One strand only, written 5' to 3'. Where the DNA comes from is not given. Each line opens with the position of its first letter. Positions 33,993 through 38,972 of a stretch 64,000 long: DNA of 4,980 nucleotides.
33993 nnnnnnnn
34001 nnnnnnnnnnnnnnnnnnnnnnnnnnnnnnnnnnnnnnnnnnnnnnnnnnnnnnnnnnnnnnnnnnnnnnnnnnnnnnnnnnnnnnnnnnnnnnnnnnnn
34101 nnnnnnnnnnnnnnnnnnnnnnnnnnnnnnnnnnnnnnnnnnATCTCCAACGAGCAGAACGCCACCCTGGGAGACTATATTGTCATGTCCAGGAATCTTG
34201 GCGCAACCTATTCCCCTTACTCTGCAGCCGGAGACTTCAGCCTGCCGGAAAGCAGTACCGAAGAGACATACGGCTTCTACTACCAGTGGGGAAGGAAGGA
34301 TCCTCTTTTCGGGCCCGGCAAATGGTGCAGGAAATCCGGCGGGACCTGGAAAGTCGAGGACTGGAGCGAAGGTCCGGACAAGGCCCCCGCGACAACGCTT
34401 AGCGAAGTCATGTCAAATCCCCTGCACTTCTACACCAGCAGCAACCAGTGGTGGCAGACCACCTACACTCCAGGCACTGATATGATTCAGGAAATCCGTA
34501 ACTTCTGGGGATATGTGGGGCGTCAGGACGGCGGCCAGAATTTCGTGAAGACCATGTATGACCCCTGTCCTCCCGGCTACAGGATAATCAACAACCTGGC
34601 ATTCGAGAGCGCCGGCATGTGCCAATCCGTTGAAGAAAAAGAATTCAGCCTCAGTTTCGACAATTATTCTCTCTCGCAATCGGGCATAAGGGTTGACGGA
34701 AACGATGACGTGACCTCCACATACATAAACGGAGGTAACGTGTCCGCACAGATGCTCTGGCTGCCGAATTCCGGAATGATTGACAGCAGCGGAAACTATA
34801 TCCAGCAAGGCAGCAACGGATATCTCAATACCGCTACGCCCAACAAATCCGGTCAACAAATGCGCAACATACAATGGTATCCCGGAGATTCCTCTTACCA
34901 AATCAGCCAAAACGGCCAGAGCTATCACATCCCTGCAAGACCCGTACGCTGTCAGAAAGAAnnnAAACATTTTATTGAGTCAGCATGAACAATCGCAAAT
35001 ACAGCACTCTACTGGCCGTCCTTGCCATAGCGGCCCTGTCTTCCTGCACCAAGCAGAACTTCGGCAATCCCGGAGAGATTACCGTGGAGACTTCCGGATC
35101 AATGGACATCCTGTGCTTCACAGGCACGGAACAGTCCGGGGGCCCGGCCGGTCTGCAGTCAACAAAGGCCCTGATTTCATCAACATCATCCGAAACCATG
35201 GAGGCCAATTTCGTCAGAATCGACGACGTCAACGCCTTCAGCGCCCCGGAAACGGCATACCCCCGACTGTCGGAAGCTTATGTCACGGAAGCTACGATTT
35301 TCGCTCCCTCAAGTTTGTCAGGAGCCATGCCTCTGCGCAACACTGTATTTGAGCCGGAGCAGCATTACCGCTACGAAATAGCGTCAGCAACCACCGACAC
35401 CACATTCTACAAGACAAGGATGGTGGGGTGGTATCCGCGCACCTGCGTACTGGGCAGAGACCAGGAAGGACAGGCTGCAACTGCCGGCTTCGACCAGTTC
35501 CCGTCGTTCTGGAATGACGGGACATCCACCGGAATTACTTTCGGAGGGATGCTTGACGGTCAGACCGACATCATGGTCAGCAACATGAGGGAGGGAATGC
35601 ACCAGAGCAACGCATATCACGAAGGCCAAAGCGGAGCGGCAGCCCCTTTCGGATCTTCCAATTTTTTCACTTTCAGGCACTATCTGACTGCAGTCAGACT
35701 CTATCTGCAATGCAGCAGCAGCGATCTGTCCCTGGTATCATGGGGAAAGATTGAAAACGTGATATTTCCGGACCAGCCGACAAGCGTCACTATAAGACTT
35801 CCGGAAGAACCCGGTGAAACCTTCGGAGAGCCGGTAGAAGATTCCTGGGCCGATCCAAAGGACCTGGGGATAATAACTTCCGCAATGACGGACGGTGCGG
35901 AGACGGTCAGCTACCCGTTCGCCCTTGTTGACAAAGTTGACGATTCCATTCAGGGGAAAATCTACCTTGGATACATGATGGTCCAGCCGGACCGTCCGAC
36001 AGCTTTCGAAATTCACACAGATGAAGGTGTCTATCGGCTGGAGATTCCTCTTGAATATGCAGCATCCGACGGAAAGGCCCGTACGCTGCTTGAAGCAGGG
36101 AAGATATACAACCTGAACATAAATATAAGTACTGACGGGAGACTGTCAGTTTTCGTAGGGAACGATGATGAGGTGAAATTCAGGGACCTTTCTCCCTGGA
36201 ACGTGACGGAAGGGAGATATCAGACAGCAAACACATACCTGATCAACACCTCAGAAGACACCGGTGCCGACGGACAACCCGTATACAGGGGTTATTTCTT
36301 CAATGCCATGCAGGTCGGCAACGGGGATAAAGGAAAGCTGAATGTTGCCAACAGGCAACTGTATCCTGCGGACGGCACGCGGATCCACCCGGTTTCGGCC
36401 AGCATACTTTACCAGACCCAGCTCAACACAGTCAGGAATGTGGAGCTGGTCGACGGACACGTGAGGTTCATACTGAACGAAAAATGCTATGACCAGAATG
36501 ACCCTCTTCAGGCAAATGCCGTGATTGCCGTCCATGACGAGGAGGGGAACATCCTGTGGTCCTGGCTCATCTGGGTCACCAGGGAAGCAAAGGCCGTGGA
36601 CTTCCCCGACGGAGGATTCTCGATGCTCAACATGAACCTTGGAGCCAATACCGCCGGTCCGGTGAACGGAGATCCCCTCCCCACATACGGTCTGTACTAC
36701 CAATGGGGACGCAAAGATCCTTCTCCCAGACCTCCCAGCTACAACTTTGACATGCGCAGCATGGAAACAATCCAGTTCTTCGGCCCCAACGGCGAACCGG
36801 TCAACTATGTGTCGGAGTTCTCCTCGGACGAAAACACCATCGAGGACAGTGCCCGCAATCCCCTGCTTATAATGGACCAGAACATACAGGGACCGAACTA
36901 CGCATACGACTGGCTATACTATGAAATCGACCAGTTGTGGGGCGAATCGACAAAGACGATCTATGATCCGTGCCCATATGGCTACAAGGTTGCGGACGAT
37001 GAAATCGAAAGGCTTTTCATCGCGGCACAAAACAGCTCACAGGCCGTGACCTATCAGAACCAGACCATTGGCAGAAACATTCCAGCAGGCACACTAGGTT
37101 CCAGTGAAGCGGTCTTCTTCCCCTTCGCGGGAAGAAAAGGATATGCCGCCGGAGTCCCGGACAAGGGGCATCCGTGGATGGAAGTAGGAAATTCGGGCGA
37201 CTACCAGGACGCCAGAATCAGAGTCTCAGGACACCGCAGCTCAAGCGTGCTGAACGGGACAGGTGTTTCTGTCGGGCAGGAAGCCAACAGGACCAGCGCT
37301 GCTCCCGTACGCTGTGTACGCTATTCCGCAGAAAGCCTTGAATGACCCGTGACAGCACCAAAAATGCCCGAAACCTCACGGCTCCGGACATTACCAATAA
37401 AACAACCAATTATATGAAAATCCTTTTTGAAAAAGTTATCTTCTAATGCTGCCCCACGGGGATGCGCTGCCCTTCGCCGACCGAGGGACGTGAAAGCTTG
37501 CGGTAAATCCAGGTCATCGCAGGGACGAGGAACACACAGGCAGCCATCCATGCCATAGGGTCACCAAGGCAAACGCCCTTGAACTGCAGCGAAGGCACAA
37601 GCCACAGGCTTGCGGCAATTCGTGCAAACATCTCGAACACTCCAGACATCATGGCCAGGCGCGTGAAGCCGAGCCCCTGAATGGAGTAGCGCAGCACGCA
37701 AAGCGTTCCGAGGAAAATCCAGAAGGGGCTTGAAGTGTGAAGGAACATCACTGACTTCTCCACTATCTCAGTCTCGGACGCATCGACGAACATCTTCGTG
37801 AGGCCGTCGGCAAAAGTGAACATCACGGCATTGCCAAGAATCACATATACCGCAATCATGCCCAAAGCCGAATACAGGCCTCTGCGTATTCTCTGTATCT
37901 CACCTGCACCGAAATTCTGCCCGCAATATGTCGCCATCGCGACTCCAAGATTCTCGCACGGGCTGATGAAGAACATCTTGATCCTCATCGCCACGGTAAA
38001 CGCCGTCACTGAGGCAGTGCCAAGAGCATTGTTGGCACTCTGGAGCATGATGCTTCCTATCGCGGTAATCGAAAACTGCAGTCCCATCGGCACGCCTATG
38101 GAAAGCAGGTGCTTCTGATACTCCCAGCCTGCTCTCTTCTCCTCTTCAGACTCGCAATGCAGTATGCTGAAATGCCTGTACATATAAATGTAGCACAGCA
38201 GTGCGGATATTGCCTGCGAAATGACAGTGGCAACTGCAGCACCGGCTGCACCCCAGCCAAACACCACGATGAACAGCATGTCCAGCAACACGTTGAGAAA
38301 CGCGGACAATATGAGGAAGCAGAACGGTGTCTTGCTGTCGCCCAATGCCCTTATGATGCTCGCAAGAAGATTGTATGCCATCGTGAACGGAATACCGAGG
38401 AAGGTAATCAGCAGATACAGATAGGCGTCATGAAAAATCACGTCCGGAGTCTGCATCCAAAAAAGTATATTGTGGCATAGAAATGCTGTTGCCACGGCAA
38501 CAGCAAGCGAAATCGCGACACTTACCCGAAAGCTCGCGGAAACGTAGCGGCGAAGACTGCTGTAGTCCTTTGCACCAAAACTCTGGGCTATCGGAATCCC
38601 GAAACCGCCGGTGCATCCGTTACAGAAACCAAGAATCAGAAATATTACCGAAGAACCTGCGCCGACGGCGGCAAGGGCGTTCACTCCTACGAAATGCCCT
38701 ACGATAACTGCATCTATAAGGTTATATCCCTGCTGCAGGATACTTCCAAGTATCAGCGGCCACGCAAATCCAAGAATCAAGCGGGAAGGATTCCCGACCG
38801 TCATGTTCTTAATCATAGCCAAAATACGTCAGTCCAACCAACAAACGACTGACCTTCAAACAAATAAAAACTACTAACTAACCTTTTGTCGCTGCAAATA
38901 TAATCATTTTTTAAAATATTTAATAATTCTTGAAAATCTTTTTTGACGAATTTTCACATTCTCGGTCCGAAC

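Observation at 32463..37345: Three copies of a roughly 400-aa beta-sandwich plus FISUMP-like lectin-type module appended to fimbrillin domains in two adjacent giant lipoproteins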

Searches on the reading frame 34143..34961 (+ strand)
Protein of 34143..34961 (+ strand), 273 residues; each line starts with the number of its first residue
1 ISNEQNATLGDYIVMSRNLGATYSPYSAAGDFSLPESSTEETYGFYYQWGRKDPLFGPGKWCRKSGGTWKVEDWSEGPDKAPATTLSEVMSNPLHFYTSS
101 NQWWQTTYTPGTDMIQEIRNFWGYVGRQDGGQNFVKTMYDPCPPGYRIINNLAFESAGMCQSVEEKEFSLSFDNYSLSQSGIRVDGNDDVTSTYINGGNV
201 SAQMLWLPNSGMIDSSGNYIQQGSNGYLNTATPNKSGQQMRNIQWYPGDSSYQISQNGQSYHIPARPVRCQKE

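Call 41: predict_structure(alignment_id=A3)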
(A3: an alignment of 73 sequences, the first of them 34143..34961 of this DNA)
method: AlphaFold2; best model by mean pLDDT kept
length: 273 residues; sequences in the alignment: 73
mean_pLDDT: 81.7   pTM: 0.86
mean pLDDT of the five models: 81.7, 81.3, 80.3, 79.9, 78.6
residues with pLDDT >= 90: 110; 70-90: 103; 50-70: 59; < 50: 1
segments of 3 or more residues with pLDDT < 50: none
pLDDT, mean of each block of 10 residues (from residue 1): 78 95 77 80 94 89 70 81 92 92 81 65 66 79 94 89 71 63 74 66 89 93 92 76 85 76 93 94
secondary structure, 60 per line:
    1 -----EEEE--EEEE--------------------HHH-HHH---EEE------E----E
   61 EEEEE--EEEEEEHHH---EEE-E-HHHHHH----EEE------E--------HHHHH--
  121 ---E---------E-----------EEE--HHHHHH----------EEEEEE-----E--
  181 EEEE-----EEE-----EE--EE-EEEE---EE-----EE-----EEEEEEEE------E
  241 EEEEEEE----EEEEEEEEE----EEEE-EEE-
elements in order: E6-9 E12-15 E46-48 E60-65 E68-73 E80-82 H86-91 E96-98 H114-118 E146-148 H151-156 E167-172 E181-184 E190-192 E205-208 E226-233 E240-247 E252-260 E265-268 E270-272

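Call 43: fold_search(model_id=the predicted structure, library=pdb)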
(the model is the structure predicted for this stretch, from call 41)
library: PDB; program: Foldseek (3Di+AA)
matches with E <= 10: 169; with E <= 0.001: 0
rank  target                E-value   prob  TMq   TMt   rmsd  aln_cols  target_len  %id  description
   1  9sn1                  1.1e+00  0.02  0.10  0.05  13.5       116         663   10  Lip3 DL-peptidase in the apo-state (released 2026-02-18)
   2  5c3r_A                1.2e+00  0.01  0.08  0.07  15.2       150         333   13  Crystal structure of the full-length Neurospora crassa T7H in complex with alpha-KG and 5-hydroxymethyluracil (5hmU) (released 2015-10-21)
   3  7cyy_C                1.3e+00  0.01  0.10  0.07  16.9       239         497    7  Crystal structure of Arabinose isomerase from hybrid AI8 with Adonitol (released 2021-09-08)
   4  9c8h_A                1.3e+00  0.01  0.08  0.09  18.8       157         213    8  Cryo-EM Structure of EV-D68 A2 A-Particle (released 2025-05-21)
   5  4er4_E                1.6e+00  0.01  0.12  0.11  20.5       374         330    8  HIGH-RESOLUTION X-RAY ANALYSES OF RENIN INHIBITOR-ASPARTIC PROTEINASE COMPLEXES (released 1991-04-15)
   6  7aoc_H                1.7e+00  0.01  0.12  0.18  13.8       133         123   11  Schizosaccharomyces pombe RNA polymerase I (monomer) (released 2021-02-24)
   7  3u14_A                1.9e+00  0.01  0.09  0.06  14.1       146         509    9  Structure of D50A-fructofuranosidase from Schwanniomyces occidentalis complexed with inulin (released 2012-04-25)
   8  5c3s_A                2.0e+00  0.01  0.07  0.06  16.4       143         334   11  Crystal structure of the full-length Neurospora crassa T7H in complex with alpha-KG and 5-formyluracil (5fU) (released 2015-10-21)
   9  6gwf                  2.1e+00  0.03  0.09  0.05   8.5        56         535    9  Alpha-galactosidase mutant D387A from Thermotoga maritima in complex with intact cyclohexene-based carbasugar mimic of g (released 2018-08-22)
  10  5c3q_B                2.1e+00  0.01  0.07  0.06  16.4       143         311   11  Crystal structure of the full-length Neurospora crassa T7H in complex with alpha-KG and thymine (T) (released 2015-10-21)
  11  1zy9                  2.3e+00  0.03  0.09  0.05   8.5        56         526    9  Crystal structure of Alpha-galactosidase (EC 3.2.1.22) (Melibiase) (tm1192) from Thermotoga maritima at 2.34 A resolutio (released 2005-07-12)
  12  8amc_C                2.3e+00  0.01  0.10  0.16  13.6       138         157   10  Crystal Structure of cat allergen Fel d 4 (released 2023-08-16)
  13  6gta                  2.5e+00  0.03  0.09  0.05   8.6        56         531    9  Alpha-galactosidase mutant D378A from Thermotoga maritima in complex with intact cyclohexene-based carbasugar mimic of g (released 2018-08-22)
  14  5m1i                  2.7e+00  0.02  0.08  0.05   8.6        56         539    9  Structure of GH36 alpha-galactosidase from Thermotoga maritima in a covalent complex with a cyclopropyl carbasugar. (released 2016-11-09)
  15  6td9_B                2.9e+00  0.02  0.10  0.10  13.5        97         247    8  X-ray structure of mature PA1624 from Pseudomonas aeruginosa PAO1 (released 2019-12-04)
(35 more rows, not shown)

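Call 45: fold_search(model_id=the predicted structure, library=viral)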
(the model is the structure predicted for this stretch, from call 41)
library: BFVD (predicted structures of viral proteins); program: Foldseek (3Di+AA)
matches with E <= 10: 330; with E <= 0.001: 0
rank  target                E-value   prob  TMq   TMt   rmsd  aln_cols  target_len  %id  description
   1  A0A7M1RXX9            2.1e-02  0.05  0.11  0.06  21.7       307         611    8  Uncharacterized protein [uncultured phage cr111_1]
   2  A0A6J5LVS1            5.2e-02  0.87  0.27  0.09   7.0       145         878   13  Fibrobacter succinogenes major paralogous domain [uncultured Caudovirales phage]
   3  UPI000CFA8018         8.4e-02  0.05  0.12  0.13  25.1       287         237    7  (no name look-up for this kind of identifier)
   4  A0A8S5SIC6            1.3e-01  0.02  0.10  0.11  25.7       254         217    9  Uncharacterized protein [Phage sp. ctqZP6]
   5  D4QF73                1.9e-01  0.08  0.13  0.16  14.7       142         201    8  Minor virion protein [Aeropyrum pernix bacilliform virus 1 (isolate -/Japan/Tanaka/2005)]
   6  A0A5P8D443            3.9e-01  0.02  0.09  0.11  15.2       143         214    8  (no name in the UniProt tables at hand)
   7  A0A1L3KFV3            3.9e-01  0.01  0.08  0.07  16.0       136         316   10  (no name in the UniProt tables at hand)
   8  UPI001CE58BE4         5.3e-01  0.08  0.17  0.27  10.3       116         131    7  (no name look-up for this kind of identifier)
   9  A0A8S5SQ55            5.3e-01  0.04  0.09  0.10  12.7       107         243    8  MurNAc-LAA [Siphoviridae sp. ctqSm5]
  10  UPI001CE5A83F         5.3e-01  0.03  0.11  0.17  15.6       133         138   12  (no name look-up for this kind of identifier)
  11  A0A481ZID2            5.3e-01  0.01  0.09  0.10  17.5       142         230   12  Transmembrane protein [Pithovirus LCPAC406]
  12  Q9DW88                5.6e-01  0.06  0.13  0.13  12.3       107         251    9  PR112 (Fragment) [Rat cytomegalovirus (strain Maastricht)]
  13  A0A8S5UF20            6.0e-01  0.02  0.09  0.05  15.8       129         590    8  Structural protein [Myoviridae sp. ctcyQ27]
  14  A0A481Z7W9            6.8e-01  0.03  0.10  0.13  15.4       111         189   15  Uncharacterized protein [Pithovirus LCPAC202]
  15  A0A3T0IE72            7.2e-01  0.01  0.06  0.09  13.6       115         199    9  (no name in the UniProt tables at hand)
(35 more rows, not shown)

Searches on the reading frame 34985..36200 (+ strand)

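Call 8: search_protein_families(library=pfam, proteins=[window:34985-36200:+], max_evalue=10)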
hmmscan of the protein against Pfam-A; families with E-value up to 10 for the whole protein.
window:34985-36200:+ (405 aa): 0 families

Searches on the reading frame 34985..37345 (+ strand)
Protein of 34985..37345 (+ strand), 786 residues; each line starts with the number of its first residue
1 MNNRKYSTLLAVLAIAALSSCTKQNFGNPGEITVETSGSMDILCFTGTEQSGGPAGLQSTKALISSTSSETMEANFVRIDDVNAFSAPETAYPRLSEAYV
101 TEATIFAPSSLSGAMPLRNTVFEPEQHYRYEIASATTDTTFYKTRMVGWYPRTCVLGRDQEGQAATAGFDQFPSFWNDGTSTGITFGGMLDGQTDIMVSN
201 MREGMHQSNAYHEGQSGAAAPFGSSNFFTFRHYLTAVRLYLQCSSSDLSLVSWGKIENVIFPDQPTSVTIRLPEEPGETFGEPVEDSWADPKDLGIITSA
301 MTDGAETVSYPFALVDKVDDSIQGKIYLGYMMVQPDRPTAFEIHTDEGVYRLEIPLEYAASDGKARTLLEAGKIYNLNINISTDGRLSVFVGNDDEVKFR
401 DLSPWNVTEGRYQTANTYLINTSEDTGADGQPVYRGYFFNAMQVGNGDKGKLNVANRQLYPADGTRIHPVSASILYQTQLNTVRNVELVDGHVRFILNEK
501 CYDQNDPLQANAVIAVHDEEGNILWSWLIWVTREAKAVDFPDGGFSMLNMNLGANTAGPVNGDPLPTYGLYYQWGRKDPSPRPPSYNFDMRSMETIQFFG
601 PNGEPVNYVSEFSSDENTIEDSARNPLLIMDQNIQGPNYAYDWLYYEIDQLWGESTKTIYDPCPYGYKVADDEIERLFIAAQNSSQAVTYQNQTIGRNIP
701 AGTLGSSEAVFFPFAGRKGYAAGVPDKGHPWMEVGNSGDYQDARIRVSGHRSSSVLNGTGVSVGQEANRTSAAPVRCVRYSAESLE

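Call 3: search_protein_families(library=pfam, proteins=[window:34985-37345:+], max_evalue=0.1)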
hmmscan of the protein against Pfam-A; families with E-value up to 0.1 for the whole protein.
window:34985-37345:+ (786 aa): 0 families

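Call 4: search_protein_families(library=ncbifam, proteins=[window:34985-37345:+], max_evalue=0.1)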
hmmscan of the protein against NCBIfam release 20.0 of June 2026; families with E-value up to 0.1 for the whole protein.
window:34985-37345:+ (786 aa): 0 families

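Call 25: find_encoding_contigs(protein=window:34985-37345:+, flank=3000, max_places=4)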
Protein window:34985-37345:+ (786 aa): 3 contigs read that carry it; 1 place shown.
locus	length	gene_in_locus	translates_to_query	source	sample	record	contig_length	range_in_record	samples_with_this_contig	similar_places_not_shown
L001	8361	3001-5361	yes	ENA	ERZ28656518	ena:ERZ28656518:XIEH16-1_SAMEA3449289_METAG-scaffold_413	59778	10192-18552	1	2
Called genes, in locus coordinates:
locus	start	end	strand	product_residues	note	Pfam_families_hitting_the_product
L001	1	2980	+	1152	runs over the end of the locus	PF13149:Mfa_like_1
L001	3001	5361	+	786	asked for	-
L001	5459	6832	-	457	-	PF01554:MatE, PF03023:MurJ, PF01554:MatE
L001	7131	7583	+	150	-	PF02381:MraZ (weak)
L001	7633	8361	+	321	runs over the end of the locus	PF01795:Methyltransf_5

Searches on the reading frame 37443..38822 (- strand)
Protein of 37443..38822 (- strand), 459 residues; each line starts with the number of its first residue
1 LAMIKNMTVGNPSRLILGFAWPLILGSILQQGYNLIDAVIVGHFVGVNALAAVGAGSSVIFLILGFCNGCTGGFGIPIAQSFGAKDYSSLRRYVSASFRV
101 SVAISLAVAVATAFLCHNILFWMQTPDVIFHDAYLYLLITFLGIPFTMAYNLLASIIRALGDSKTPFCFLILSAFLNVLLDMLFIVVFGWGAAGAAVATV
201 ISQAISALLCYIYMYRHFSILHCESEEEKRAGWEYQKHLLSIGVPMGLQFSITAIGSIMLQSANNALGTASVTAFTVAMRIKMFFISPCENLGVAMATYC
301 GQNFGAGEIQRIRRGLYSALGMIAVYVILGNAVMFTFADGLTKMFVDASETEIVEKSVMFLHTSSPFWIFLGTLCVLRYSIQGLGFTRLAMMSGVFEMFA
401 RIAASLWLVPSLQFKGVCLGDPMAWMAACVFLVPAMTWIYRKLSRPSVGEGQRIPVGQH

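Call 18: search_protein_families(library=pfam, proteins=[window:37443-38822:-], max_evalue=0.01)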
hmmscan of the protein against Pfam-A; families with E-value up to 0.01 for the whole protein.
window:37443-38822:- (459 aa): 3 families
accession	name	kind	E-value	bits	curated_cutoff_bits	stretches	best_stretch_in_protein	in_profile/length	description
PF01554.23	MatE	-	8.1e-43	146.3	24.9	2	22-182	1-160/161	MatE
PF03023.19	MurJ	-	8.1e-08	31.7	27.4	1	78-220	261-405/451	Lipid II flippase MurJ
PF11755.13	DUF3311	-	0.00045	20.7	30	0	140-157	23-40/61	Protein of unknown function (DUF3311)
